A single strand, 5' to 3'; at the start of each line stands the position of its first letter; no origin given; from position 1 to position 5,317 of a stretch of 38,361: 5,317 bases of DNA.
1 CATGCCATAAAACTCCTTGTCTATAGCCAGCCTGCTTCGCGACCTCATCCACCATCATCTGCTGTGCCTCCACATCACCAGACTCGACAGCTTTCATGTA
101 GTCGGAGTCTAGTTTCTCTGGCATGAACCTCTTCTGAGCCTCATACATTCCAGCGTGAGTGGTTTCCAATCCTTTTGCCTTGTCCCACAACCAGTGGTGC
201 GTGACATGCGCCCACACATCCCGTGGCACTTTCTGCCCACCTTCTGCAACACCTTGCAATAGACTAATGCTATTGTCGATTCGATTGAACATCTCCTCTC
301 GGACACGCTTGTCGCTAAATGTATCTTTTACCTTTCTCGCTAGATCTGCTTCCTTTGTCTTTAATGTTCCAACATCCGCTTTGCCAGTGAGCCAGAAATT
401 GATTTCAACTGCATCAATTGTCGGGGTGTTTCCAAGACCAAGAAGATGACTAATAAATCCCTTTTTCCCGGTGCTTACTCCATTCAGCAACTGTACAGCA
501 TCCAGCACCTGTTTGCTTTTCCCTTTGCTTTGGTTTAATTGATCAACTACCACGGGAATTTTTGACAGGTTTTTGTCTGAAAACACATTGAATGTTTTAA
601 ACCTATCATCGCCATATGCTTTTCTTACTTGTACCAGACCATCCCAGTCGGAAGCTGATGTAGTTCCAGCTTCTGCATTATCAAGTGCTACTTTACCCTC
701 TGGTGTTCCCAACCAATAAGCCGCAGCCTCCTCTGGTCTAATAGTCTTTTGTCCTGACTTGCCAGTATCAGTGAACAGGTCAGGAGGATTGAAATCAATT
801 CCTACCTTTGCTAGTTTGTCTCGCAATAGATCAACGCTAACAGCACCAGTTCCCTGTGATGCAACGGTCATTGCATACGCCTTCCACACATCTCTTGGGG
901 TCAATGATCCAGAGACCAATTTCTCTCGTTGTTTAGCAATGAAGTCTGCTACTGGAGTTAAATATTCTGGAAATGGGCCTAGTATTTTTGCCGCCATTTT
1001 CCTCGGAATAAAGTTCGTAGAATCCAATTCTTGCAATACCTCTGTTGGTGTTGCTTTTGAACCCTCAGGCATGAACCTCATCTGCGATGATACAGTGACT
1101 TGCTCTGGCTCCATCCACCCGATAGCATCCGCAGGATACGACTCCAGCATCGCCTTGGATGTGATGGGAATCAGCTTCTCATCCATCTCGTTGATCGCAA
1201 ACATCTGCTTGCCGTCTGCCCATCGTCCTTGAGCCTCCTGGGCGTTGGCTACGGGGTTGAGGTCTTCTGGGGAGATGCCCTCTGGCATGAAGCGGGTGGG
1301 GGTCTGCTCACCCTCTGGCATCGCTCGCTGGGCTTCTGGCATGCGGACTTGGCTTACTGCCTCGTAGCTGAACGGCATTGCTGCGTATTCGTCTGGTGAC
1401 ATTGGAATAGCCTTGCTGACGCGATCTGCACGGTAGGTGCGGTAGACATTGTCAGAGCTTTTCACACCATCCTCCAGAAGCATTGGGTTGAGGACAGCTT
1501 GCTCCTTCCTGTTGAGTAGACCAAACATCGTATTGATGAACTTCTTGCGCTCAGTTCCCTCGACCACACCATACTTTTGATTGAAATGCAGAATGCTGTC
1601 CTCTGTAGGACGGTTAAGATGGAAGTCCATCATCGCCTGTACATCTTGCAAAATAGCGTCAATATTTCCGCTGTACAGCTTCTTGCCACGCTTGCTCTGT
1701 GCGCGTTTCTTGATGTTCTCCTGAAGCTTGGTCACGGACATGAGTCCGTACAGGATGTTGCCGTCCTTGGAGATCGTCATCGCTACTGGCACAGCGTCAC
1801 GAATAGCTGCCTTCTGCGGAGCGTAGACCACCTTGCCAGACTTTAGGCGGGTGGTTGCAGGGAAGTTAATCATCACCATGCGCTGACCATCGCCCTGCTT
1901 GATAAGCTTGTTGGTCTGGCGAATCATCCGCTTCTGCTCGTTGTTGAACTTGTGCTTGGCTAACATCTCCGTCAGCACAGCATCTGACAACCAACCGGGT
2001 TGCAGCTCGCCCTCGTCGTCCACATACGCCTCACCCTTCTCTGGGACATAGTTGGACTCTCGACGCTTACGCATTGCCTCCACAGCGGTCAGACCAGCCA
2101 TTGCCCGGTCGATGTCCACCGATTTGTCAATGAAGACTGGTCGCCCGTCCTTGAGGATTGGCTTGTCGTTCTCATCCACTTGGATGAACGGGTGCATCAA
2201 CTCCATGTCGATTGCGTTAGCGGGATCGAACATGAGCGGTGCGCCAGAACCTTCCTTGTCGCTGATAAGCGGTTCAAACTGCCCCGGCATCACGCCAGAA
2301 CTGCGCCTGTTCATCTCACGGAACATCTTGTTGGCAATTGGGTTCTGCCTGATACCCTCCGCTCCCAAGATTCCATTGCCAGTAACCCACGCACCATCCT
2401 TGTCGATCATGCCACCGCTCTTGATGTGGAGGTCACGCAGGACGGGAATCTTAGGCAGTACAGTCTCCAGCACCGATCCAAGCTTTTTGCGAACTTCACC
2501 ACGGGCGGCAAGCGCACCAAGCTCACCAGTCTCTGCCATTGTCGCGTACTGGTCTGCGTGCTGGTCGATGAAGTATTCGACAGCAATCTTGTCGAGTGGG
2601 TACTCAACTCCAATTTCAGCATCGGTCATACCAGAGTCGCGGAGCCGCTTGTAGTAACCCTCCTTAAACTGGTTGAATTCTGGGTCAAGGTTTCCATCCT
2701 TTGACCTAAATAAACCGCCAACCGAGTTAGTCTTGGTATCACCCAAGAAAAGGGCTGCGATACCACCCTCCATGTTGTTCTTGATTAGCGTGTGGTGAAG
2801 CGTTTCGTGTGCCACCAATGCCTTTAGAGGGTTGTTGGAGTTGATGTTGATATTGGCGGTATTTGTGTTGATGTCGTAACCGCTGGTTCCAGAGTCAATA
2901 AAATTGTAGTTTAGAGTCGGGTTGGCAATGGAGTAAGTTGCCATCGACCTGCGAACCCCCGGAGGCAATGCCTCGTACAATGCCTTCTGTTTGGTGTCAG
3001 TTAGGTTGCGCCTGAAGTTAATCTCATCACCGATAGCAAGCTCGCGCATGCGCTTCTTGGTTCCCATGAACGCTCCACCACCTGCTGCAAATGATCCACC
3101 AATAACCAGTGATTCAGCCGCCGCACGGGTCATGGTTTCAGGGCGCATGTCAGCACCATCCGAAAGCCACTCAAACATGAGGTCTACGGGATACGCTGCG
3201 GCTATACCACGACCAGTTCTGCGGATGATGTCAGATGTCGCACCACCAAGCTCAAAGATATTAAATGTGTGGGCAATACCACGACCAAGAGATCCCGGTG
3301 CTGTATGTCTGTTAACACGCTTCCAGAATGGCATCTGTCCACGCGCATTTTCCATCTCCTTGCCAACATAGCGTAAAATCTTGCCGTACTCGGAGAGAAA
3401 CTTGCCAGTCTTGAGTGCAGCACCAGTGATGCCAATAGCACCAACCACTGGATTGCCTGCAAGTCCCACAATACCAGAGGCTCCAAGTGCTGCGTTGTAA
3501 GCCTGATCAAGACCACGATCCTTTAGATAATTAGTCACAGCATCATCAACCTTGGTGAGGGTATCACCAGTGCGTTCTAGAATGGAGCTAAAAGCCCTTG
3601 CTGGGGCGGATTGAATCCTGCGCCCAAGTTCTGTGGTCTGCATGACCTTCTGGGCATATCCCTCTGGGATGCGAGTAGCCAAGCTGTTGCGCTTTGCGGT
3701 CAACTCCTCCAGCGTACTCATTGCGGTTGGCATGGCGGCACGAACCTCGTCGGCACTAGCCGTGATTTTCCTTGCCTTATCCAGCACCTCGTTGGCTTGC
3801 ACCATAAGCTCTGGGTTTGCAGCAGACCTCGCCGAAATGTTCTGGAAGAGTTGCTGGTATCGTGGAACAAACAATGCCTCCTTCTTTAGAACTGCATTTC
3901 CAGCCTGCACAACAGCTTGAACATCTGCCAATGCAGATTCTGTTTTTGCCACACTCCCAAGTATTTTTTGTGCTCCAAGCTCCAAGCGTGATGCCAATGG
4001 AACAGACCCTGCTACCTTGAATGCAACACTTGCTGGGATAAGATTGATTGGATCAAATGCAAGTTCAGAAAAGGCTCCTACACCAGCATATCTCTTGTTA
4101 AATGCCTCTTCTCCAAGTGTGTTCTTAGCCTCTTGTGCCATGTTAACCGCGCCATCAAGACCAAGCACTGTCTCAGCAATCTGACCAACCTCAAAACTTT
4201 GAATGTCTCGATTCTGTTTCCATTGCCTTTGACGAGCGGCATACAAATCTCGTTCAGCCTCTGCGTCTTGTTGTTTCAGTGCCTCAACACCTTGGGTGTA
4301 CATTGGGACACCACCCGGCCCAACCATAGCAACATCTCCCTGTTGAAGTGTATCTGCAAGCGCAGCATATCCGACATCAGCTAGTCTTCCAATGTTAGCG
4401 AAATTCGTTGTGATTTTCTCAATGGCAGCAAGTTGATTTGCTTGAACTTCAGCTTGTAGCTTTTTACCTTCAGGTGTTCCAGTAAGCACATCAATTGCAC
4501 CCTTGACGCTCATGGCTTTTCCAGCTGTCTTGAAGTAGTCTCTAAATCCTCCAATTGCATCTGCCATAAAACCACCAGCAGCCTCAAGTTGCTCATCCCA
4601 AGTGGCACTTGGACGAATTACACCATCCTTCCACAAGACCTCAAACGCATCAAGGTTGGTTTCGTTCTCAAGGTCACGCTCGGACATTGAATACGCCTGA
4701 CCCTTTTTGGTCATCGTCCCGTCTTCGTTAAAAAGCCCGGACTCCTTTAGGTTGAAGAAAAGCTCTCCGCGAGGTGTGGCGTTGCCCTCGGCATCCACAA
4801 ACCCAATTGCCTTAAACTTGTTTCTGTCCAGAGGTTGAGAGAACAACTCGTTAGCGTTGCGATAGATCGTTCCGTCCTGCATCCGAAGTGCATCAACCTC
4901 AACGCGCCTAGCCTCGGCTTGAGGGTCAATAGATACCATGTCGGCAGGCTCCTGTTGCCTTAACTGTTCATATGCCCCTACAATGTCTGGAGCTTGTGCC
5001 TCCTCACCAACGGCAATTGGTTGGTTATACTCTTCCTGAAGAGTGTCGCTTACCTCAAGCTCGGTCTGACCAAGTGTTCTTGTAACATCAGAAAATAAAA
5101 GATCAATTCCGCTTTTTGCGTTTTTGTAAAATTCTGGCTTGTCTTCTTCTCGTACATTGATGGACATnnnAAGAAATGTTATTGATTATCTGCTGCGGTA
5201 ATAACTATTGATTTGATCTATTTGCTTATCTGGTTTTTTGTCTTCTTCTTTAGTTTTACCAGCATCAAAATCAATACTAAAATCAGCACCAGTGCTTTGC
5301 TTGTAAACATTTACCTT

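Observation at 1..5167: A 2,401-codon ORF is split by the contig ends and missing from the ORF track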

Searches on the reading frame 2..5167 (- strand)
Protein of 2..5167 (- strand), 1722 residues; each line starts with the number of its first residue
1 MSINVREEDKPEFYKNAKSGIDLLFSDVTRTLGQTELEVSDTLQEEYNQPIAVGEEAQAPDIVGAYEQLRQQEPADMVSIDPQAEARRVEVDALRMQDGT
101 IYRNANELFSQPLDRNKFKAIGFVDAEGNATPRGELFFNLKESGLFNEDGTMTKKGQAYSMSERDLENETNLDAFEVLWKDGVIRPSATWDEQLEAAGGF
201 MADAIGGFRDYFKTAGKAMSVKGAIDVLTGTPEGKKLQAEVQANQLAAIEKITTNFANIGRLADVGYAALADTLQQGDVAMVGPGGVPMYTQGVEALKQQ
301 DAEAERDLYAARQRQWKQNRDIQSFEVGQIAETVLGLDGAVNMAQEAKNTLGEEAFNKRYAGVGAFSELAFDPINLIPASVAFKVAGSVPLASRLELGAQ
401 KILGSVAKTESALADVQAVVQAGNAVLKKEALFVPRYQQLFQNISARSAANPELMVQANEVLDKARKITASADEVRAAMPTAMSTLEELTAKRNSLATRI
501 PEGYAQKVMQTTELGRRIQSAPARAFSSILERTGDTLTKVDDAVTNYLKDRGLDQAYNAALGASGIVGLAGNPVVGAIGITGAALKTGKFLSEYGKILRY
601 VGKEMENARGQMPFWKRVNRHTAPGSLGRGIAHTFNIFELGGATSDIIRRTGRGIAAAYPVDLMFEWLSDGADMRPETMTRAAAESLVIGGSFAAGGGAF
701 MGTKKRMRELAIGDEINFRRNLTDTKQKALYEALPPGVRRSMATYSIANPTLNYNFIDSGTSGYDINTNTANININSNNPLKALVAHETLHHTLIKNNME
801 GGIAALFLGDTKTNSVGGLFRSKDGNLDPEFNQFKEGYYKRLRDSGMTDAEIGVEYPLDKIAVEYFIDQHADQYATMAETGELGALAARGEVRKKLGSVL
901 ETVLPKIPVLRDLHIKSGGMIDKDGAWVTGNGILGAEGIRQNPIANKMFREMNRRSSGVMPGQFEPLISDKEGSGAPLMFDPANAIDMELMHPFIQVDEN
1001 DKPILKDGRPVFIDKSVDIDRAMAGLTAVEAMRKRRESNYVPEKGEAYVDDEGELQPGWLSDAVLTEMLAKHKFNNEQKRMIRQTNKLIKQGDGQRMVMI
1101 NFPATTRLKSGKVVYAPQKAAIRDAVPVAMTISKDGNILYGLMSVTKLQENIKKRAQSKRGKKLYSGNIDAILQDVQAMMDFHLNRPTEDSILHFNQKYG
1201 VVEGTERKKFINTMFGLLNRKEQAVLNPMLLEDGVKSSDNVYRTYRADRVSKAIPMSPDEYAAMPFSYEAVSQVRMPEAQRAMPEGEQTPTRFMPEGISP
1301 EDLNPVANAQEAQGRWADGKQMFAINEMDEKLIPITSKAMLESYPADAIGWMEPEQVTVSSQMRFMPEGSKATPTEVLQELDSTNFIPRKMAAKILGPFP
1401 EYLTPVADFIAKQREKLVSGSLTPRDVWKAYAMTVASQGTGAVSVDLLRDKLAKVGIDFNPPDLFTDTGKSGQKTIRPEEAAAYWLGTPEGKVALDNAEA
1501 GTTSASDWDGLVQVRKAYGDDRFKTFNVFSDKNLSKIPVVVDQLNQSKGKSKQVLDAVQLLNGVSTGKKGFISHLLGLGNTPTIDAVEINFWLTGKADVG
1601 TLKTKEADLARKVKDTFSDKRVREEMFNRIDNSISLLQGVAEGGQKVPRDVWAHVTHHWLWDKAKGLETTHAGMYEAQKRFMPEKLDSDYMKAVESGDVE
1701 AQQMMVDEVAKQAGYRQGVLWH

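Call 79: search_protein_families(library=ncbifam, proteins=[window:2-5167:-], max_evalue=0.01)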
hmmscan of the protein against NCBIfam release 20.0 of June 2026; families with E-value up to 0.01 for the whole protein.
window:2-5167:- (1722 aa): 0 families

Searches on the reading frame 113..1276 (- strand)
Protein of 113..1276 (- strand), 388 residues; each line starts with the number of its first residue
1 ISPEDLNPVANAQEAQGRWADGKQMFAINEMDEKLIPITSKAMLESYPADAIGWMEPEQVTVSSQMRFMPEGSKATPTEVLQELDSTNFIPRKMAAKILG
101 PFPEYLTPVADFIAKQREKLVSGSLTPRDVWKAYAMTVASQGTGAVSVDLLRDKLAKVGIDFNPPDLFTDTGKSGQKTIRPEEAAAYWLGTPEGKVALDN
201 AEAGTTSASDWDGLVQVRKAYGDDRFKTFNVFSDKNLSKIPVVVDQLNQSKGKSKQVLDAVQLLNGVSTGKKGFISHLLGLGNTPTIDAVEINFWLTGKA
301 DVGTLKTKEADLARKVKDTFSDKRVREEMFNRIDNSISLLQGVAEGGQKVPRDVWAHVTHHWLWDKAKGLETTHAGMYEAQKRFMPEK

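Call 22: search_solved_structures(query=window:113-1276:-, max_evalue=1)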
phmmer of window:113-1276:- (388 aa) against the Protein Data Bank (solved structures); distinct sequences matched with E-value up to 1: 2.
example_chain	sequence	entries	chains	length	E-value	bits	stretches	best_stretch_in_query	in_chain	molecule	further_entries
9gyi_B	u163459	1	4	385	0.19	14.1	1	200-276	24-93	Major head protein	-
7s6q_D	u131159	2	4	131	0.88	11.9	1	160-222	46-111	Methane monooxygenase regulatory protein B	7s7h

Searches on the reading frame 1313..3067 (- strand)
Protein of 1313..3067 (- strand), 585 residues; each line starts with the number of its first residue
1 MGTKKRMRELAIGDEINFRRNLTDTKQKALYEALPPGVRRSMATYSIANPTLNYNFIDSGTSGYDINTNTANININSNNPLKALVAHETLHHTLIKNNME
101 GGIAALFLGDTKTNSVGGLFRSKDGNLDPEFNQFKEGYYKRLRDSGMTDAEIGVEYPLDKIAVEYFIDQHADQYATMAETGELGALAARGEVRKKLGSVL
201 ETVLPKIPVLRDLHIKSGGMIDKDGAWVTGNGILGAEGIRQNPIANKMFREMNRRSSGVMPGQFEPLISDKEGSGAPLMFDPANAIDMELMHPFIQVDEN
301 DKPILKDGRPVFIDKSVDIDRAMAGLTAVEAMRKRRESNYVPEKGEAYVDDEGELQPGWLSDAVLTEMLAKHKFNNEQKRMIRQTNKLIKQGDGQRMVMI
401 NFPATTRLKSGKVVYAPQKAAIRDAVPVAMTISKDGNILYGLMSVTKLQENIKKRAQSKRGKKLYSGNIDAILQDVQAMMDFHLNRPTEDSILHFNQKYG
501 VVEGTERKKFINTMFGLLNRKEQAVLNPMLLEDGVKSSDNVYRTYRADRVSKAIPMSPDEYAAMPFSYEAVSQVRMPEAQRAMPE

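Call 45: predict_structure(alignment_id=A2)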
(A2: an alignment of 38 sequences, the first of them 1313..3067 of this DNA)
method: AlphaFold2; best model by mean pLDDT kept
length: 585 residues; sequences in the alignment: 38
mean_pLDDT: 50.1   pTM: 0.34
mean pLDDT of the five models: 50.1, 48.2, 47.5, 47.1, 43.3
residues with pLDDT >= 90: 7; 70-90: 110; 50-70: 167; < 50: 301
segments of 3 or more residues with pLDDT < 50: 1-4, 89-103, 111-117, 177-292, 310-326, 372-375, 394-450, 515-585
pLDDT, mean of each block of 10 residues (from residue 1): 47 74 88 77 63 83 68 78 59 40 50 48 67 79 77 67 61 49 34 27 28 37 32 27 29 26 25 28 42 55 54 31 43 72 75 65 65 48 59 45 36 34 37 40 41 65 71 57 52 73 74 44 25 25 26 36 32 27 28
secondary structure, 60 per line:
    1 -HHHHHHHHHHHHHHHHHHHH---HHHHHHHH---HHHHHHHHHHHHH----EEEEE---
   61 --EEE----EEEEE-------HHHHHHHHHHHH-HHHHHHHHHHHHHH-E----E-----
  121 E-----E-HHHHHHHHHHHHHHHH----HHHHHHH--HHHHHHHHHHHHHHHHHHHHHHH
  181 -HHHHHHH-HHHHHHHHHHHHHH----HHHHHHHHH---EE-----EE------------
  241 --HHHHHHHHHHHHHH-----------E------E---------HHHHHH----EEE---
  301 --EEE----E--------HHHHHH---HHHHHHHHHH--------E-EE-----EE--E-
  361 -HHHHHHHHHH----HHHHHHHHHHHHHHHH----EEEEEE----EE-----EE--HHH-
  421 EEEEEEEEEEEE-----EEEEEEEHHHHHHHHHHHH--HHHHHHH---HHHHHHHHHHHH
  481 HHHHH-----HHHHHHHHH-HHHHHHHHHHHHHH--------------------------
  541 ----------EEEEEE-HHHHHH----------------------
elements in order: H2-21 H25-32 H36-48 E53-57 E63-65 E70-74 H82-93 H95-108 H129-144 H149-155 H158-180 H182-188 H190-203 H208-216 H243-256 H285-290 E295-297 E303-305 H319-324 H328-337 H362-371 H376-391 E396-401 E421-432 E438-444 H445-456 H459-465 H469-485 H491-499 H501-514 E551-556 H558-563
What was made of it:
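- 2468..3070 (-): Putative zincin-like metallopeptidase region, aa 700-900. HExxH is at aa 787-791 (2795-2809) and the distal Glu is E864 (2576-2578). The AF2 topology is helix, 3-strand sheet, HExxH helix, Glu helix, with pLDDT about 60-88 (call 45).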

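Call 49: fold_search(model_id=the predicted structure, library=pdb)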
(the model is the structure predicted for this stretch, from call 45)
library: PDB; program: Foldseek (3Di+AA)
matches with E <= 10: 146; with E <= 0.001: 0
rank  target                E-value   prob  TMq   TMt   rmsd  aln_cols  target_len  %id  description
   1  6i89                  6.6e-01  0.12  0.09  0.16  13.8       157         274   13  Crystal structure of Antirestriction ArdC protein from R388 plasmid. Metal-free structure. (released 2020-03-18)
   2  7qqq_B                8.7e-01  0.07  0.07  0.04  16.7       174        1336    9  SpCas9 bound to AAVS1 off-target4 DNA substrate (released 2022-10-26)
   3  7ox9_B                9.2e-01  0.07  0.07  0.04  16.8       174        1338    9  Target-bound SpCas9 complex with AAVS1 all-RNA guide (released 2021-09-15)
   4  7ox7_B                9.7e-01  0.08  0.07  0.04  16.5       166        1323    8  Target-bound SpCas9 complex with TRAC chimeric RNA-DNA guide (released 2021-09-15)
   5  3blv_D                9.7e-01  0.05  0.08  0.12  20.3       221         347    8  Yeast Isocitrate Dehydrogenase with Citrate Bound in the Regulatory Subunits (released 2008-02-05)
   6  3blv_H                1.0e+00  0.04  0.08  0.12  20.4       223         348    9  Yeast Isocitrate Dehydrogenase with Citrate Bound in the Regulatory Subunits (released 2008-02-05)
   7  9p6i_A                1.1e+00  0.04  0.06  0.14  23.1       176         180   11  Crystal Structure of the Histidine Kinase VC2136 from Vibrio cholerae serotype O1 (released 2025-08-20)
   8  5lq7                  1.2e+00  0.11  0.07  0.17  14.0        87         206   10  Salmonella effector SpvD - G161 variant (released 2016-11-02)
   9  5b2r_B                1.2e+00  0.08  0.08  0.04  16.5       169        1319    9  Crystal structure of the Streptococcus pyogenes Cas9 VQR variant in complex with sgRNA and target DNA (TGA PAM) (released 2016-03-23)
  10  8hdr_A                1.3e+00  0.15  0.06  0.21   6.9        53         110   15  Cyanophage Pam3 neck (released 2023-02-01)
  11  5lq6                  1.5e+00  0.08  0.07  0.19  15.2        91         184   10  Salmonella effector SpvD - R161 variant (released 2016-11-02)
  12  3blw_H                1.7e+00  0.02  0.07  0.10  20.6       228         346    8  Yeast Isocitrate Dehydrogenase with Citrate and AMP Bound in the Regulatory Subunits (released 2008-02-05)
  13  5b2s_B                1.8e+00  0.06  0.07  0.04  16.6       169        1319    9  Crystal structure of the Streptococcus pyogenes Cas9 EQR variant in complex with sgRNA and target DNA (TGAG PAM) (released 2016-03-23)
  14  6kde_B                1.8e+00  0.03  0.07  0.11  15.1       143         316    8  Crystal structure of the alpha beta heterodimer of human IDH3 in complex with Ca(2+) (released 2019-09-25)
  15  6ai6_A                1.9e+00  0.05  0.06  0.04  16.1       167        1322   11  Crystal structure of SpCas9-NG (released 2018-10-31)
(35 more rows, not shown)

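Call 63: search_solved_structures(query=A2, max_evalue=1)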
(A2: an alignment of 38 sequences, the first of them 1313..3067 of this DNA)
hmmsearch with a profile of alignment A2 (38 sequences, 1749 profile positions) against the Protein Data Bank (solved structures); distinct sequences matched with E-value up to 1: 10.
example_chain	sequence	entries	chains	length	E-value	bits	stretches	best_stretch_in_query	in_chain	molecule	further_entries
7egm_C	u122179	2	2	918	0.013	16.5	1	1508-1649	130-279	SWI/SNF chromatin-remodeling complex subunit SNF5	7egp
6uxv_C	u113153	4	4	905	0.013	16.5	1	1508-1649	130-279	SWI/SNF chromatin-remodeling complex subunit SNF5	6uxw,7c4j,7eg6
6yej_A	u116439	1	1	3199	0.031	15.3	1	1550-1631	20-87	Huntingtin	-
9y6s_9W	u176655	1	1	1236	0.037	15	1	1363-1729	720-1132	Guanine nucleotide-binding protein subunit beta-like protein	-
22vl_b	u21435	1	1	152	0.044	14.8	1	272-378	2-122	ATP synthase subunit b, chloroplastic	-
9ijj_A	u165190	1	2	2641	0.11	13.5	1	1542-1657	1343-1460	Cilia and flagella associated protein 46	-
9n9f_S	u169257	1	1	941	0.15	12.9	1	1418-1713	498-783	Inner centromere protein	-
7emf_O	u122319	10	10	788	0.16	12.9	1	1533-1637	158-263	Mediator of RNA polymerase II transcription subunit 15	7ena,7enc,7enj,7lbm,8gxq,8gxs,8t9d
7dxk_A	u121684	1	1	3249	0.27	12.2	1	1550-1666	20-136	Huntingtin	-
9ddm_F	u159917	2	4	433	0.41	11.5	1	1422-1645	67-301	Tol-Pal system protein TolA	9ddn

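Call 66: find_related_loci(query=A2, collection=viral_contigs, flank=8000)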
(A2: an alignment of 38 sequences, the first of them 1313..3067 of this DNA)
Query A2 (585 aa) in viral_contigs; peptide patterns used: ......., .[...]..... (x = any residue, [..] = any of these).
252 stretches matched a pattern; 55 encode a relative of the query (tblastn E <= 1e-3); 55 distinct loci.
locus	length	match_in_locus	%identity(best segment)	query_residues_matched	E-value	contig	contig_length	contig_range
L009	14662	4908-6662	95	1-585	0e+0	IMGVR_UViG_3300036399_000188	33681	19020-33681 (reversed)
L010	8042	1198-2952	92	1-585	0e+0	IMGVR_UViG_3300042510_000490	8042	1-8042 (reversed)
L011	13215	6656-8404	92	1-585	0e+0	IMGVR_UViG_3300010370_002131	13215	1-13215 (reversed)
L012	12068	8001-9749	94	1-585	0e+0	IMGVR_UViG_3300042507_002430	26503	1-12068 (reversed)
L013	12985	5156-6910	91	1-585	0e+0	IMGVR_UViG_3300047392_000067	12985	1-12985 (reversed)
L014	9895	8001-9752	92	1-585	0e+0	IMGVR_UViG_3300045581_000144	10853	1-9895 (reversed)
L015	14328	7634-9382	93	1-585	0e+0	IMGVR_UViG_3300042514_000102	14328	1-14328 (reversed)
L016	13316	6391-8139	94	1-585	0e+0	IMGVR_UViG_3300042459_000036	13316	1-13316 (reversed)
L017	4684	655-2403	93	1-585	0e+0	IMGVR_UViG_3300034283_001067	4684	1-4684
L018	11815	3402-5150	88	1-585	0e+0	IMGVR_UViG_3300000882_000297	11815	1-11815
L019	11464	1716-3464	80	1-585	0e+0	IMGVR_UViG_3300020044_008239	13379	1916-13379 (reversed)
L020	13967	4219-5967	80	1-585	0e+0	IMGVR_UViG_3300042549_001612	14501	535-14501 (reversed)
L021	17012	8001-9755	92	1-585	0e+0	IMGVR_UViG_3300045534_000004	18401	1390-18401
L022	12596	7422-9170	73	1-585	0e+0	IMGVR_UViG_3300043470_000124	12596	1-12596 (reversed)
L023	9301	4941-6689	73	1-585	0e+0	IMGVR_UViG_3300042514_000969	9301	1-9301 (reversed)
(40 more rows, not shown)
